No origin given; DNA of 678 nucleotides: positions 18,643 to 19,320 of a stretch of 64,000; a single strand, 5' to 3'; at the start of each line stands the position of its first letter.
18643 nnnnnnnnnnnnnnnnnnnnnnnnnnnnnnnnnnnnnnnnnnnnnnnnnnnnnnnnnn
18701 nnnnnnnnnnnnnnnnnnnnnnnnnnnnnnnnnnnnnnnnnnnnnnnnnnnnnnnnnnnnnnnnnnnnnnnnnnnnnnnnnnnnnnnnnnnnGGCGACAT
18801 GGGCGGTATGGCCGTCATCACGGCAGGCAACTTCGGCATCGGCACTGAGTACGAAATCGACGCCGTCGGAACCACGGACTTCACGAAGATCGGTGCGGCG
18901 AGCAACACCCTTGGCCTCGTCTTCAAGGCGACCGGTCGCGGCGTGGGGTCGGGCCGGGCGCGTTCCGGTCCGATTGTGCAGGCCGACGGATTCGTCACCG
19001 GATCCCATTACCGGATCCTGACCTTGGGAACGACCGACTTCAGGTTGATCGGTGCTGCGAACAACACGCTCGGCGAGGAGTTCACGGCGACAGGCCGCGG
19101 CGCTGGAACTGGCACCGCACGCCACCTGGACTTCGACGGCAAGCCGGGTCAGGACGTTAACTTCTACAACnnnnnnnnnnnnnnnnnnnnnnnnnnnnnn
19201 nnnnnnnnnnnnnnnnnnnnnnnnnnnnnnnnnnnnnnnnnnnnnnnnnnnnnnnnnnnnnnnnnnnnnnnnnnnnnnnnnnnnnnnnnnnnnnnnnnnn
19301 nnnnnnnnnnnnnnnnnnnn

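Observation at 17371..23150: Tandem pair of giant glycine-rich lipoproteins with a shared Cys motif, an uncharacterised surface-protein family next to the pilus locus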

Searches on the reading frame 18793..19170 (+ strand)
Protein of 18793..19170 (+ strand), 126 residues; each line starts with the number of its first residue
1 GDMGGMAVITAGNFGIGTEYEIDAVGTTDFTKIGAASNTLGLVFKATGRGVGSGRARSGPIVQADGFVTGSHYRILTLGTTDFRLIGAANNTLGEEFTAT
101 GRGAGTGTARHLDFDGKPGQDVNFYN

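Call 65: search_protein_families(library=pfam, proteins=[window:18793-19170:+], max_evalue=10)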
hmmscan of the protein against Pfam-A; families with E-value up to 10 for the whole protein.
window:18793-19170:+ (126 aa): 1 family
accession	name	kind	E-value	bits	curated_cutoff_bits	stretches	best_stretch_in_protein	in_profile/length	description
PF11106.13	YjbE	-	0.9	10.3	27.9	1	24-53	38-67/79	Exopolysaccharide production protein YjbE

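Call 86: find_homologous_proteins(query=window:18802-19170:+, max_evalue=0.01)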
Query window:18802-19170:+ (123 aa): 13 proteins with E <= 0.01 among 45 candidates.
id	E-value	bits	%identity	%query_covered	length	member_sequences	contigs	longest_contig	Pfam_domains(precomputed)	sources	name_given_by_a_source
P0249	1.1e-20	92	72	29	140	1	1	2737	-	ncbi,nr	ncbi:MAG: hypothetical protein KJO69_03520, partial [Gammaproteobacteria bacterium]|nr:hypothetical 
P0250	5.8e-14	70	39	80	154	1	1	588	-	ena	-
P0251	4.3e-10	58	65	39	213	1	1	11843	-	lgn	-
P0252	5.4e-9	54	56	50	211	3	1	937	-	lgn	-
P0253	4.6e-8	51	68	28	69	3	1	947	-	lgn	-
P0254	9.6e-8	50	51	48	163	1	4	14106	-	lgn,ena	-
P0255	3.2e-7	49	56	29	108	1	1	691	-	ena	-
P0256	1.1e-6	47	61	29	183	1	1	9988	-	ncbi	-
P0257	1.8e-6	46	51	48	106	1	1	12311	-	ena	-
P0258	3.5e-5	42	55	41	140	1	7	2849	-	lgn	-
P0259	3.7e-5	42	55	41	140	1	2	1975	-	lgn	-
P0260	4.0e-5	42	55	41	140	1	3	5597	-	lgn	-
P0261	2.1e-4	40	62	34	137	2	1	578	-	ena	-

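Call 88: search_dna_similar(query=window:18802-19170:+, collection=phages, mode=protein, max_evalue=0.001, max_rows=15)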
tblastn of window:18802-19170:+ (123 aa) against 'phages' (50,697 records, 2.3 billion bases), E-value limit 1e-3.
Records with a match: 2; places in all: 2; records where one place covers at least 80% of the query: 0.
Best place of each record, by identity: 60-80% 1; <60% 1.
By first word of the organism name: Cyanophage 1; Caudoviricetes 1.
By host as written in the record: Parasynechococcus marenigrum WH 8102 1; - 1.
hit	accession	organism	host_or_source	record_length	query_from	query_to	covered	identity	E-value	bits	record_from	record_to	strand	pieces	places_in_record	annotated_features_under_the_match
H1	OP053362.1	Cyanophage S-TIM54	Parasynechococcus marenigrum WH 8102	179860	5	44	33%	60.0%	2e-5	48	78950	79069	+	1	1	virion structural protein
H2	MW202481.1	Caudoviricetes sp.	Manatee Spring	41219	6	44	32%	56.4%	3e-5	47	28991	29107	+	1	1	phage stabilization protein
